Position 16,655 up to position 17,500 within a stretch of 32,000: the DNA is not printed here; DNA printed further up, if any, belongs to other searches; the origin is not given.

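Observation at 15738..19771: Diverged tandem duplication of a two-gene module (MurG-like GT-B plus small unknown protein)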

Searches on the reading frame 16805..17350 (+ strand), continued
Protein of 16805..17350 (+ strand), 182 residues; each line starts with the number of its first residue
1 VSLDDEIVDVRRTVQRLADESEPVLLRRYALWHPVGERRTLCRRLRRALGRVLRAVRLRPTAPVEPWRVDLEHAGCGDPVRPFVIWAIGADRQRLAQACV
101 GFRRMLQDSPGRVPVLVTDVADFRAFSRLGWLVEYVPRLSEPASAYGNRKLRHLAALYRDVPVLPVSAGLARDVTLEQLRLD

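Call 51: fold_search(model_id=the predicted structure, library=viral)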
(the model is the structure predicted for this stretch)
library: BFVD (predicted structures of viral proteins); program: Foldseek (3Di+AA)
matches with E <= 10: 964; with E <= 0.001: 0
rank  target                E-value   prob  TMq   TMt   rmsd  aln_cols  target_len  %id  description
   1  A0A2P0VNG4            1.1e-02  0.89  0.25  0.15   8.3       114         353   13  Glycosyltransferase family 1 protein [Tetraselmis virus 1]
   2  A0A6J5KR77            1.7e-02  0.96  0.30  0.25   6.6       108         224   13  Uncharacterized protein [uncultured Caudovirales phage]
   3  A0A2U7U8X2            1.9e-02  0.95  0.30  0.13   8.1       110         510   16  Uncharacterized protein [Pandoravirus quercus]
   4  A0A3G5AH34            2.7e-02  0.66  0.28  0.19   7.0       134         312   14  Uncharacterized protein [Sylvanvirus sp.]
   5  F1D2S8                3.1e-02  0.80  0.28  0.12   5.6       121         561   14  (no name in the UniProt tables at hand)
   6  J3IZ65                4.7e-02  0.85  0.29  0.22   6.9       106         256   11  (no name in the UniProt tables at hand)
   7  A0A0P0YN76            5.3e-02  0.80  0.31  0.20   5.2        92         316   15  (no name in the UniProt tables at hand)
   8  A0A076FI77            5.7e-02  0.85  0.26  0.20   4.1        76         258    9  Putative tetracorticopeptide domain containing protein [Aureococcus anophagefferens virus]
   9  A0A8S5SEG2            7.3e-02  0.85  0.23  0.11   5.4        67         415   10  Glycosyl transferase family 1 domain-containing protein [Myoviridae sp. ct8mY9]
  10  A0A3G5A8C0            7.3e-02  0.57  0.27  0.14   9.0       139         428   12  Glycosyltransferase family 1 protein [Hyperionvirus sp.]
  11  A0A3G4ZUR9            7.7e-02  0.63  0.23  0.06   9.0        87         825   10  chitin synthase [Barrevirus sp.]
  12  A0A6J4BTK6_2          7.7e-02  0.41  0.28  0.05  15.8       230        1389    9  (no name in the UniProt tables at hand)
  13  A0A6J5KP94            8.8e-02  0.90  0.25  0.20   3.8        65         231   15  Uncharacterized protein [uncultured Caudovirales phage]
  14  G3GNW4                8.8e-02  0.38  0.26  0.28   7.6       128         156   12  (no name in the UniProt tables at hand)
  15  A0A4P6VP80            9.3e-02  0.77  0.26  0.07  15.4       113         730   10  Polysaccharide pyruvyl transferase [Mimivirus LCMiAC02]
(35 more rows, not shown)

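Call 56: find_encoding_contigs(protein=P0242, flank=10000, max_places=2)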
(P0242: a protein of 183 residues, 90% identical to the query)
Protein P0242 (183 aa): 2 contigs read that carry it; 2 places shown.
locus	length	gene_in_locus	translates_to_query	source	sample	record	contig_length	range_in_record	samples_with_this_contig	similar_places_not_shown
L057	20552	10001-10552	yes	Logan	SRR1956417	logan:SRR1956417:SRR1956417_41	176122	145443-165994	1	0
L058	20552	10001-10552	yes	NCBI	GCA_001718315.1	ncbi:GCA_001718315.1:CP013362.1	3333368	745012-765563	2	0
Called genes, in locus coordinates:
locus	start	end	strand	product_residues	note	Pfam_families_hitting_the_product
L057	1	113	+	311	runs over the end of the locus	PF15892:BNR_4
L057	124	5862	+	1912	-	PF00534:Glycos_transf_1, PF13692:Glyco_trans_1_4, PF05045:RgpF, PF00535:Glycos_transf_2, PF13641:Glyco_tranf_2_3, PF13439:Glyco_transf_4, PF00534:Glycos_transf_1, PF13692:Glyco_trans_1_4, +6 more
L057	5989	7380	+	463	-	PF15892:BNR_4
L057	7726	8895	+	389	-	PF03721:UDPG_MGDP_dh_N, PF00984:UDPG_MGDP_dh, PF03720:UDPG_MGDP_dh_C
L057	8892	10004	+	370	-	-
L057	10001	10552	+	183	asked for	-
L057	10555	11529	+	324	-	-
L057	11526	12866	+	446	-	PF13439:Glyco_transf_4, PF13579:Glyco_trans_4_4, PF00534:Glycos_transf_1, PF13692:Glyco_trans_1_4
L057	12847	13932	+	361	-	PF13524:Glyco_trans_1_2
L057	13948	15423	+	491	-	PF13506:Glyco_transf_21, PF00535:Glycos_transf_2, PF13641:Glyco_tranf_2_3, PF13632:Glyco_trans_2_3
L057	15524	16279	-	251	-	-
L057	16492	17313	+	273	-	PF00106:adh_short, PF08659:KR (weak), PF13561:adh_short_C2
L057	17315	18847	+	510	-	PF00884:Sulfatase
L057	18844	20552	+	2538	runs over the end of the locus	PF00109:ketoacyl-synt, PF02801:Ketoacyl-synt_C, PF16197:KAsynt_C_assoc, PF00698:Acyl_transf_1, PF21089:PKS_DH_N, PF14765:PS-DH, PF13489:Methyltransf_23, PF08240:ADH_N, +6 more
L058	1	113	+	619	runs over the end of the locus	PF15892:BNR_4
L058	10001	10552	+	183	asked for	-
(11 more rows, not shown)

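Call 58: predict_structure(alignment_id=A3)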
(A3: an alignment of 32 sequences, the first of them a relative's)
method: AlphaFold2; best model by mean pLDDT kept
length: 531 residues; sequences in the alignment: 32
mean_pLDDT: 83.5   pTM: 0.86
mean pLDDT of the five models: 83.5, 83.2, 82.0, 78.4, 78.2
residues with pLDDT >= 90: 292; 70-90: 127; 50-70: 79; < 50: 33
segments of 3 or more residues with pLDDT < 50: 1-3, 369-381, 392-399, 412-414, 416-418
pLDDT, mean of each block of 10 residues (from residue 1): 57 92 69 95 92 89 91 89 91 94 87 90 89 82 92 68 62 92 96 98 86 82 97 86 80 92 97 92 95 89 94 96 97 80 77 95 69 42 56 47 55 50 80 78 95 94 91 94 88 82 83 90 84 54
secondary structure, 60 per line:
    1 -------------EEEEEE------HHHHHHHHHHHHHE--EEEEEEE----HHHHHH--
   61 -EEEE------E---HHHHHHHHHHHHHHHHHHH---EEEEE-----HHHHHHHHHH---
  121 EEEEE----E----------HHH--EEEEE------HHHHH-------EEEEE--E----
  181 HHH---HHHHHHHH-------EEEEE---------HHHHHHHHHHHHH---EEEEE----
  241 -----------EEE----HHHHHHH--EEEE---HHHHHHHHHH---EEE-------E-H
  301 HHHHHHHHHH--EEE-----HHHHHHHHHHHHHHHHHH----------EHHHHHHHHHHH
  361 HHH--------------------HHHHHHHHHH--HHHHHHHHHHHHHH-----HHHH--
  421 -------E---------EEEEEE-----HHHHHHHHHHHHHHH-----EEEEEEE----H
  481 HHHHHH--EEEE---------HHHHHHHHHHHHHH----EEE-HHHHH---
elements in order: E14-19 H26-38 E42-48 H53-58 E62-65 H76-94 E98-102 H108-117 E121-125 E146-150 H157-161 E169-173 H187-194 E202-206 H216-228 E232-236 E252-254 H259-265 E268-271 H275-284 E288-290 H300-310 E313-315 H321-338 H350-363 H384-393 H396-409 H415-418 E438-443 H449-463 E469-475 H480-486 E489-492 H502-515 E520-522 H524-528
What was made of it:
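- On GT-B fold glycosyltransferases, GT1/GT28 clan: The test was run on the natural fusion homolog P0412, which is 48% identical to window GT-B A. AF2 gave alternating beta-alpha elements across residues 14-340 (call 58).
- By my arithmetic, a pTM that high requires the small core to be placed confidently against GT-B (call 58). The fusion model has pTM 0.86, which suggests a packed two-part protein (call 58).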

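Call 61: fold_search(model_id=the predicted structure, library=pdb)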
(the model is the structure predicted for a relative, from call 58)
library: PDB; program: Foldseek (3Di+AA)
matches with E <= 10: 1841; with E <= 0.001: 463
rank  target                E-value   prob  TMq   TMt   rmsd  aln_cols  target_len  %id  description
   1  3otg                  2.9e-14  1.00  0.42  0.54   8.5       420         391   16  Crystal Structure of CalG1, Calicheamicin Glycostyltransferase, TDP bound form (released 2010-12-15)
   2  3oth_B                4.3e-14  1.00  0.43  0.56   7.3       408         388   16  Crystal Structure of CalG1, Calicheamicin Glycostyltransferase, TDP and calicheamicin alpha3I bound form (released 2010-12-15)
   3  3oth_A                2.2e-13  1.00  0.42  0.54   8.8       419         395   15  Crystal Structure of CalG1, Calicheamicin Glycostyltransferase, TDP and calicheamicin alpha3I bound form (released 2010-12-15)
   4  4lei_B                2.3e-13  1.00  0.42  0.57   7.5       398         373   14  Spinosyn Forosaminyltransferase SpnP (released 2014-12-10)
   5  7vm0_B                6.5e-13  1.00  0.43  0.54   7.5       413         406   12  Crystal structure of YojK from B.subtilis in complex with UDP (released 2022-10-12)
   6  8h5d_A                6.5e-13  1.00  0.45  0.58  11.2       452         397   12  Crystal structure of YojK mutant in complex with UDP (released 2023-10-18)
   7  4ldp_A                1.5e-12  1.00  0.42  0.57   8.3       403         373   15  Spinosyn Forosaminyltransferase SpnP (released 2014-12-24)
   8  7yp4_A                1.8e-12  1.00  0.40  0.51  10.6       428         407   13  Crystal structure of elaiophylin glycosyltransferase in apo-form (released 2022-11-02)
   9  7d1i_A                3.1e-12  1.00  0.38  0.54   8.1       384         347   14  Crystal structure of acinetobacter baumannii MurG (released 2021-07-14)
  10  8sft_D                3.3e-12  1.00  0.41  0.51   9.5       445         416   15  Crystal structure of TuUGT202A2 (Tetur22g00270) in complex with kaempferol (released 2024-04-17)
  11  7vlb_A                3.7e-12  1.00  0.47  0.62   6.2       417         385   16  Crystal structure of UGT109A1 from Bacillus (released 2022-10-05)
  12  7vm0_A                3.9e-12  1.00  0.42  0.55   8.0       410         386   14  Crystal structure of YojK from B.subtilis in complex with UDP (released 2022-10-12)
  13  2iya_A                4.1e-12  1.00  0.45  0.58   7.1       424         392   15  The crystal structure of macrolide glycosyltransferases: A blueprint for antibiotic engineering (released 2007-03-27)
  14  4lei_A                4.4e-12  1.00  0.42  0.57   8.6       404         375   14  Spinosyn Forosaminyltransferase SpnP (released 2014-12-10)
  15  7yp3_F                5.2e-12  1.00  0.40  0.49  10.7       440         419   13  Crystal structure of elaiophylin glycosyltransferase in complex with elaiophylin (released 2022-11-02)
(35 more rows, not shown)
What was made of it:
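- On GT-B fold glycosyltransferases, GT1/GT28 clan: The top hits were CalG1 (3e-14), SpnP, YojK and OleI/OleD, with MurG at 3e-12 (call 61).
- On Alg13/Alg14-type split GT-B: GT-B is full length (calls 58, 61).
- GT-B fold: Foldseek top hits are CalG1, SpnP, YojK, OleI/OleD and GtfB/D, with MurG at E 3e-12 (call 61). The top structural matches are all transferases (call 61).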

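Call 62: find_encoding_contigs(protein=P0412, flank=8000, max_places=3)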
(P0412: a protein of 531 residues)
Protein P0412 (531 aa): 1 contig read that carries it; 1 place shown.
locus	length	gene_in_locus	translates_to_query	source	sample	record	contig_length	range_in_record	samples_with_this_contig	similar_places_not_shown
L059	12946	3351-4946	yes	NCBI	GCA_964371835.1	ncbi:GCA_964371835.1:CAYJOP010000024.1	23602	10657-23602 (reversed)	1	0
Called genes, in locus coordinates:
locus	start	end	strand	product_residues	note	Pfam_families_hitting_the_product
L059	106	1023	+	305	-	PF13469:Sulfotransfer_3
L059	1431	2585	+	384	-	-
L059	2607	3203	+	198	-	PF01583:APS_kinase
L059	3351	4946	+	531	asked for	-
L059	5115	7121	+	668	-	PF04577:Glyco_transf_61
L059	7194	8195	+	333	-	-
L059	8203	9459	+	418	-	PF13439:Glyco_transf_4, PF13579:Glyco_trans_4_4, PF00534:Glycos_transf_1, PF13692:Glyco_trans_1_4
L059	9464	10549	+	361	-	PF13524:Glyco_trans_1_2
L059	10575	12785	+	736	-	PF13506:Glyco_transf_21, PF00535:Glycos_transf_2, PF13641:Glyco_tranf_2_3, PF13632:Glyco_trans_2_3, PF00106:adh_short, PF08659:KR (faint), PF13561:adh_short_C2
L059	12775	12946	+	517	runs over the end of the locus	PF00884:Sulfatase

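Call 63: list_cluster_members(proteins=[P0412, P0408, P0431, P0467])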
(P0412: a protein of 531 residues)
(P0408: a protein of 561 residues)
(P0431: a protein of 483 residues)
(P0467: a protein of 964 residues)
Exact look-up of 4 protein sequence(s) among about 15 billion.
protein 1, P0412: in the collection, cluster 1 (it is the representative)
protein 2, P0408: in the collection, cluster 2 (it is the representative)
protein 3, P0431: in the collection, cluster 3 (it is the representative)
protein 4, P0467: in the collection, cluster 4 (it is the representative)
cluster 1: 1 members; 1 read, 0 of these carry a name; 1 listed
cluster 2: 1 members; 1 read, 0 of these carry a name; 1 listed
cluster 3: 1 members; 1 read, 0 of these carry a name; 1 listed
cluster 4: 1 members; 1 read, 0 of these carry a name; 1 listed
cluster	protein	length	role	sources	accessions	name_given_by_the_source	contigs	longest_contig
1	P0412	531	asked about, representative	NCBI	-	-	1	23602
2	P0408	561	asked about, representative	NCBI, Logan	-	-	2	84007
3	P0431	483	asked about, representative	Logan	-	-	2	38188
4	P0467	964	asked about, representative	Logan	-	-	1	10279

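Call 64: find_encoding_contigs(protein=P0431, flank=8000, max_places=2)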
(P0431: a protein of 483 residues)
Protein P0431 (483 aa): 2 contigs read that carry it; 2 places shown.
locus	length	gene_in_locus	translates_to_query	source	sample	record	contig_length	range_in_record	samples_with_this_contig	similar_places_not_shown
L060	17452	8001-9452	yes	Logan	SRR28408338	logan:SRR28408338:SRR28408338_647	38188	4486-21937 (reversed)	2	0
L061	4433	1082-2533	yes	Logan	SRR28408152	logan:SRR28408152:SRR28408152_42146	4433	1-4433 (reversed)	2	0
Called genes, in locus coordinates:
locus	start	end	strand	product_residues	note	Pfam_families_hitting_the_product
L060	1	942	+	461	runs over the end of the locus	PF08241:Methyltransf_11 (weak)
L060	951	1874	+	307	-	PF18588:WcbI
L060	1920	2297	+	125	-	-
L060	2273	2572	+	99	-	PF00132:Hexapep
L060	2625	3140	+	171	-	PF13580:SIS_2, PF01380:SIS (weak)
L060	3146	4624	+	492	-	-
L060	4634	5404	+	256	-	-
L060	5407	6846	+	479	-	PF00535:Glycos_transf_2, PF10111:Glyco_tranf_2_2, PF13641:Glyco_tranf_2_3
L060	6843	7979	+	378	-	PF13450:NAD_binding_8, PF03275:GLF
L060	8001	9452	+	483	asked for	-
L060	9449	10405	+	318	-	-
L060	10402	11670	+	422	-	PF13439:Glyco_transf_4, PF13579:Glyco_trans_4_4, PF00534:Glycos_transf_1, PF13692:Glyco_trans_1_4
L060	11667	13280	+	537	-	-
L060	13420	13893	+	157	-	-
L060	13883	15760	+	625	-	-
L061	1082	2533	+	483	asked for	-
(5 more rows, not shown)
